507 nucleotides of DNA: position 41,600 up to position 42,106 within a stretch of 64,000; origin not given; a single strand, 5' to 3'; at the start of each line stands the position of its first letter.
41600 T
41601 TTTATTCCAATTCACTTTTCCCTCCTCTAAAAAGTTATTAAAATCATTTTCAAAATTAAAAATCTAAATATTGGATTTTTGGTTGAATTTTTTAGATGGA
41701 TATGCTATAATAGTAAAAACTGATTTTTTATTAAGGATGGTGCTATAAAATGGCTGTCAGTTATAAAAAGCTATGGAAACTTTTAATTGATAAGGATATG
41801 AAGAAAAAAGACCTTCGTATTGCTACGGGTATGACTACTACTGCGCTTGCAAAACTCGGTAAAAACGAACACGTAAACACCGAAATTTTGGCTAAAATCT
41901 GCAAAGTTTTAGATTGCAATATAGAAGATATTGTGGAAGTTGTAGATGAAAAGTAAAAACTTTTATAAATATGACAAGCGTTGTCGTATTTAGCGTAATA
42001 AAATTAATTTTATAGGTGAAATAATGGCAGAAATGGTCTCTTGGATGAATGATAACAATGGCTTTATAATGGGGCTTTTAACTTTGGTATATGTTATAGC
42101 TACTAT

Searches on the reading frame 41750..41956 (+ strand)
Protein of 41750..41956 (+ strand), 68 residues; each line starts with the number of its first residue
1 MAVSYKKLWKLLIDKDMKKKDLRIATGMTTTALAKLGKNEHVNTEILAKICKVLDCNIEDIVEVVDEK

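Call 3: search_protein_families(library=pfam, proteins=[window:41750-41956:+], max_evalue=0.01)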
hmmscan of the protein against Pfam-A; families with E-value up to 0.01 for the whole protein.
window:41750-41956:+ (68 aa): 2 families
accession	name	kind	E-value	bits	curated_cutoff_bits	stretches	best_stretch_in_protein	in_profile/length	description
PF13443.12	HTH_26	-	6.1e-19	68.5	22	1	7-67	1-63/63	Cro/C1-type HTH DNA-binding domain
PF08096.16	Bombolitin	-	0.0041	17.7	25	0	44-54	4-14/17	Bombolitin family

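Call 4: search_protein_families(library=padloc, proteins=[window:41750-41956:+], max_evalue=0.01)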
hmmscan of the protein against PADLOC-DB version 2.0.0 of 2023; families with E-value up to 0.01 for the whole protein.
window:41750-41956:+ (68 aa): 2 families
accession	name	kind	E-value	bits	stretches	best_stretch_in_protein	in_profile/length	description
PDLC04762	PDC-M64C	-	0.0042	15.1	1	7-63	31-88/97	-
PDLC02926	HTH_VI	-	0.0043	15.3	1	14-60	12-59/92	-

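Call 63: search_protein_families(library=ncbifam, proteins=[window:41750-41953:+], max_evalue=0.001)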
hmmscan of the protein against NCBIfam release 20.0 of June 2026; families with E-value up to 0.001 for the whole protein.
window:41750-41953:+ (68 aa): 1 family
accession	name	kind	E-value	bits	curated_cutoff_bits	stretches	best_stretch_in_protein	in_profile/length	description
NF000090.1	trans_reg_VanU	equivalog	2.8e-23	81.9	150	1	1-67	1-67/75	glycopeptide resistance transcriptional regulator VanU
